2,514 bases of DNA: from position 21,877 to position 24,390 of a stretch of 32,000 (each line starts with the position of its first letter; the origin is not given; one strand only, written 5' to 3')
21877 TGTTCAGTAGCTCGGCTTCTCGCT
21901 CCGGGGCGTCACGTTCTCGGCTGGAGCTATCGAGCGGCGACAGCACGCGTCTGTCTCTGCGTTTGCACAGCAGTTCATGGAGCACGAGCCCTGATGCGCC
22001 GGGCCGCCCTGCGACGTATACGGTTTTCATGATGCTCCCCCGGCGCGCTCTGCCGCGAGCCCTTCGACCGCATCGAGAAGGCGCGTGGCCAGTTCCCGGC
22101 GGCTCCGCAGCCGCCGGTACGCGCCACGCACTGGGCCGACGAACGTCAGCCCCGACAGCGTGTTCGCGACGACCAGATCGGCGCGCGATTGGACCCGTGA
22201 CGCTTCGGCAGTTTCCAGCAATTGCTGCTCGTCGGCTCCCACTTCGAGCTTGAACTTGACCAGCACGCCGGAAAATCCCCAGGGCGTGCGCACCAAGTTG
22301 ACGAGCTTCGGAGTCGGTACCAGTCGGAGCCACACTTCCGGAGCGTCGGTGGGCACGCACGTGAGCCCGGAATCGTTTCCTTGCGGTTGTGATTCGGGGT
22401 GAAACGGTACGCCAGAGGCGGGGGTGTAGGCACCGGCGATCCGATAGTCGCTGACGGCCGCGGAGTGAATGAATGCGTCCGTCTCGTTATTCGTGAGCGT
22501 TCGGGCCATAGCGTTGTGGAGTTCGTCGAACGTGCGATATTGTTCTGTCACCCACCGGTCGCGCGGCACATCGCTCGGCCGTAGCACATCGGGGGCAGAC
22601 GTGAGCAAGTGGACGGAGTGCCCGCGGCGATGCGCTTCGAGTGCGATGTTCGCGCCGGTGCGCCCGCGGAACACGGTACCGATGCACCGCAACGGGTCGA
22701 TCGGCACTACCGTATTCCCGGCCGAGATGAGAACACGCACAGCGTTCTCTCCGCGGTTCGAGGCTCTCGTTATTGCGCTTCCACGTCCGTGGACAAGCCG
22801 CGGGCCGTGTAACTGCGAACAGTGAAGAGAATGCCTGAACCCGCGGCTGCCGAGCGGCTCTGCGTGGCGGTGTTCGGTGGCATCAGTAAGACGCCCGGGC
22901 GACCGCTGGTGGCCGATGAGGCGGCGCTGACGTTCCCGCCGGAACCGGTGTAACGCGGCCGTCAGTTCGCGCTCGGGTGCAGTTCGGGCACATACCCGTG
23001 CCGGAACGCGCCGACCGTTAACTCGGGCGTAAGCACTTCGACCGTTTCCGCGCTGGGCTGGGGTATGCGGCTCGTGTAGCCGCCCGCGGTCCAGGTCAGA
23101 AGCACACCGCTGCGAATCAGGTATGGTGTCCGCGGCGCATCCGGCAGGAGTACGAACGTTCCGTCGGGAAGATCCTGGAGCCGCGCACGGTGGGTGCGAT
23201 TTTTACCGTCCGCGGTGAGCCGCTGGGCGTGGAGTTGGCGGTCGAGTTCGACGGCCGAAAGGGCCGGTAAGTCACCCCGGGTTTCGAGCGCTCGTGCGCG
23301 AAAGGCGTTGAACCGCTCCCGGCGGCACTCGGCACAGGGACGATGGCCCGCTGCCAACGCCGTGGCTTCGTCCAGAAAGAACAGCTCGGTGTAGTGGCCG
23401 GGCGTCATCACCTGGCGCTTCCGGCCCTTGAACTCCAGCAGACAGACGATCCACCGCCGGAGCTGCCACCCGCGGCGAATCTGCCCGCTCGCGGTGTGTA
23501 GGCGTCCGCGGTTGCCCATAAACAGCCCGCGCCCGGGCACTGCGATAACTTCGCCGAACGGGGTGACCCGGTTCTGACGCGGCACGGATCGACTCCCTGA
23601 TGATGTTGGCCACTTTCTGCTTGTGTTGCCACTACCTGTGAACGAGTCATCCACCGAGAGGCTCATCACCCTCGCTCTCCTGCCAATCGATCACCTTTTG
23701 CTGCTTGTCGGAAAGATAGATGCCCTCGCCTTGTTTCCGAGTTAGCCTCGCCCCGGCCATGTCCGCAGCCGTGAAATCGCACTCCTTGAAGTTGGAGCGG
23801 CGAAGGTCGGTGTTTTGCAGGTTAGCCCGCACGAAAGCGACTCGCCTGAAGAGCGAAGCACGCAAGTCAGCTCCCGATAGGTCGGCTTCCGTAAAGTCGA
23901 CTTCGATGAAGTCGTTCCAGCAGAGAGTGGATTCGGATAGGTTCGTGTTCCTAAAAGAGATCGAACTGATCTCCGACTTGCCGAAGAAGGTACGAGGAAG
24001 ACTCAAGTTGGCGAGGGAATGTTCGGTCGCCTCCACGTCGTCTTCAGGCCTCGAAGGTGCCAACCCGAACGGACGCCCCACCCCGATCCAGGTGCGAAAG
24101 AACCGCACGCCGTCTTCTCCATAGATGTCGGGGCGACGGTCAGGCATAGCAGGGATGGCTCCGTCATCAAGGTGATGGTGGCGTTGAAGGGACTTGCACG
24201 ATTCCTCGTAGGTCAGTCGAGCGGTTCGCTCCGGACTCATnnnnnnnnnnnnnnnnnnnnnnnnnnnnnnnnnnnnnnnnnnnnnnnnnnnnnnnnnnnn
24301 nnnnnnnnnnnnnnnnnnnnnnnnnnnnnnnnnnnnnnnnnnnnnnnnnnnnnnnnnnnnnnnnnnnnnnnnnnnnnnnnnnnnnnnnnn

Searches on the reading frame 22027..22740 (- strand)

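Call 3: search_protein_families(library=pfam, proteins=[window:22027-22740:-], max_evalue=0.01)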
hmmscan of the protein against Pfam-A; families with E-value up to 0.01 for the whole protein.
window:22027-22740:- (237 aa): 1 family
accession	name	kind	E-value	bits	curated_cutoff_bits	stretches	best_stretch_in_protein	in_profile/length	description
PF04127.22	DFP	-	1.4e-23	84.1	22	2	2-102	5-98/186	DNA/pantothenate metabolism flavoprotein C-terminal domain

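Call 4: search_protein_families(library=ncbifam, proteins=[window:22027-22740:-], max_evalue=0.01)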
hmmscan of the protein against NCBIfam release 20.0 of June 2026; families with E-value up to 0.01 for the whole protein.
window:22027-22740:- (237 aa): 4 families
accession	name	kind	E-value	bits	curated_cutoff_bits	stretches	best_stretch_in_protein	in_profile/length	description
NF005231.0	PRK06732.1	equivalog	3.4e-20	72.8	265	1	1-197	1-191/229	phosphopantothenate--cysteine ligase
TIGR02114.1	coaB_strep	equivalog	2.1e-18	66.9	217.2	1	1-196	1-190/228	phosphopantothenate--cysteine ligase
TIGR00521.1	coaBC_dfp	equivalog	8.8e-17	61.2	219.7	1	2-102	188-282/392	bifunctional phosphopantothenoylcysteine decarboxylase/phosphopantothenate--cysteine ligase CoaBC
NF007199.0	PRK09620.1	equivalog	2.6e-10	40.1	248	1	2-198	5-186/229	hypothetical protein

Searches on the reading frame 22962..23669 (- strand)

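Call 3: search_protein_families(library=pfam, proteins=[window:22962-23669:-], max_evalue=0.01)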
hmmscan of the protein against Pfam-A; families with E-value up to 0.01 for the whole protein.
window:22962-23669:- (235 aa): 0 families

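Call 4: search_protein_families(library=ncbifam, proteins=[window:22962-23669:-], max_evalue=0.01)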
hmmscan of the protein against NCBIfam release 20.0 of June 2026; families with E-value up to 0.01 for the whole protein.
window:22962-23669:- (235 aa): 0 families

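Call 34: search_protein_families(library=padloc, proteins=[window:22962-23669:-], max_evalue=0.01)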
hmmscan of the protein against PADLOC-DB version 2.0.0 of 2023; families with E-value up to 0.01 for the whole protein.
window:22962-23669:- (235 aa): 1 family
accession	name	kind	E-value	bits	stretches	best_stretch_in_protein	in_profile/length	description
PDLC05013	PDC-S40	-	4.6e-84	279.5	1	26-234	4-208/211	-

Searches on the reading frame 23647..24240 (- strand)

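Call 3: search_protein_families(library=pfam, proteins=[window:23647-24240:-], max_evalue=0.01)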
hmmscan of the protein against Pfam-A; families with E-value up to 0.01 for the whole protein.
window:23647-24240:- (197 aa): 4 families
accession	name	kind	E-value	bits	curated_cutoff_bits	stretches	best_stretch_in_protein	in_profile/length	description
PF00805.28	Pentapeptide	-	2e-17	62.8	20.2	2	136-167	3-34/40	Pentapeptide repeats (8 copies)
PF13599.13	Pentapeptide_4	-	4.1e-11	43.2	38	2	75-136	12-73/78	Pentapeptide repeat region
PF13576.12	Pentapeptide_3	-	1.1e-07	32.4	27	1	136-165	1-32/48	Pentapeptide repeats (9 copies)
PF23894.2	LD_SV2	-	0.00046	20.9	29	0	113-158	44-89/92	SV2A/B/C luminal domain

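Call 4: search_protein_families(library=ncbifam, proteins=[window:23647-24240:-], max_evalue=0.01)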
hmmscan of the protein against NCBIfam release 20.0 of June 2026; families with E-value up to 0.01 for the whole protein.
window:23647-24240:- (197 aa): 18 families
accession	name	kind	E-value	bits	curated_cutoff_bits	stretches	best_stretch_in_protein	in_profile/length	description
NF052603.1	penta_Alr5209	equivalog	4e-12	46.2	125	2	87-168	11-92/113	Alr5209 family pentapeptide repeat protein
NF047416.1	penta_HetL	equivalog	1.9e-11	43.8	260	1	77-163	36-122/218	heterocyst differentiation pentapeptide repeat protein HetL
NF000071.4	penta_rpt_QnrA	exception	5.2e-08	32.9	450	1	83-182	111-205/218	QnrA family quinolone resistance pentapeptide repeat protein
NF011744.0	PRK15197.1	equivalog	9.9e-07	28.2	274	1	88-176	168-251/291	SPI-2 type III secretion system effector PipB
NF033086.2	penta_rpt_Qnr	equivalog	2.7e-06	27.3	240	1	84-172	15-189/211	Qnr family pentapeptide repeat protein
NF000056.3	penta_rpt_QnrS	exception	4.8e-06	26.4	460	1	80-176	17-114/218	QnrS family quinolone resistance pentapeptide repeat protein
NF038182.1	penta_rpt_SmQnr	exception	8.9e-06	25.7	460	1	80-170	106-201/215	SmQnr family pentapeptide repeat protein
NF000349.1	mfpA_AE000516.2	equivalog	1.6e-05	24.8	360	1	78-168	51-141/183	pentapeptide repeat protein MfpA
NF000420.1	penta_rpt_QnrB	exception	3.1e-05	24.1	460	1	75-170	100-200/214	QnrB family quinolone resistance pentapeptide repeat protein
NF012151.0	penta_rpt_QnrAS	exception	5e-05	23.4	490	1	81-175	18-113/218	QnrAS family quinolone resistance pentapeptide repeat protein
NF011743.0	PRK15196.1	equivalog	6.1e-05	22.1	354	1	89-163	247-316/350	type III secretion system effector PipB2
NF051894.1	anti_phage_HalA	equivalog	7.9e-05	22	250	1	95-163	57-126/338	anti-phage Hailong system effector protein HalA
NF033375.2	penta_rpt_QnrE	exception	0.00016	21.8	480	1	84-169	114-199/214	QnrE family quinolone resistance pentapeptide repeat protein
NF012152.0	penta_rpt_QnrC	exception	0.00026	21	500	1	85-176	22-114/221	QnrC family quinolone resistance pentapeptide repeat protein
NF000421.1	penta_rpt_QnrVC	exception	0.00045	20.2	460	1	82-175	19-113/218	QnrVC family quinolone resistance pentapeptide repeat protein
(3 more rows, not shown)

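Call 34: search_protein_families(library=padloc, proteins=[window:23647-24240:-], max_evalue=0.01)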
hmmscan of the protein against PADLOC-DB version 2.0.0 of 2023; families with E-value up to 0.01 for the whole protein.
window:23647-24240:- (197 aa): 0 families
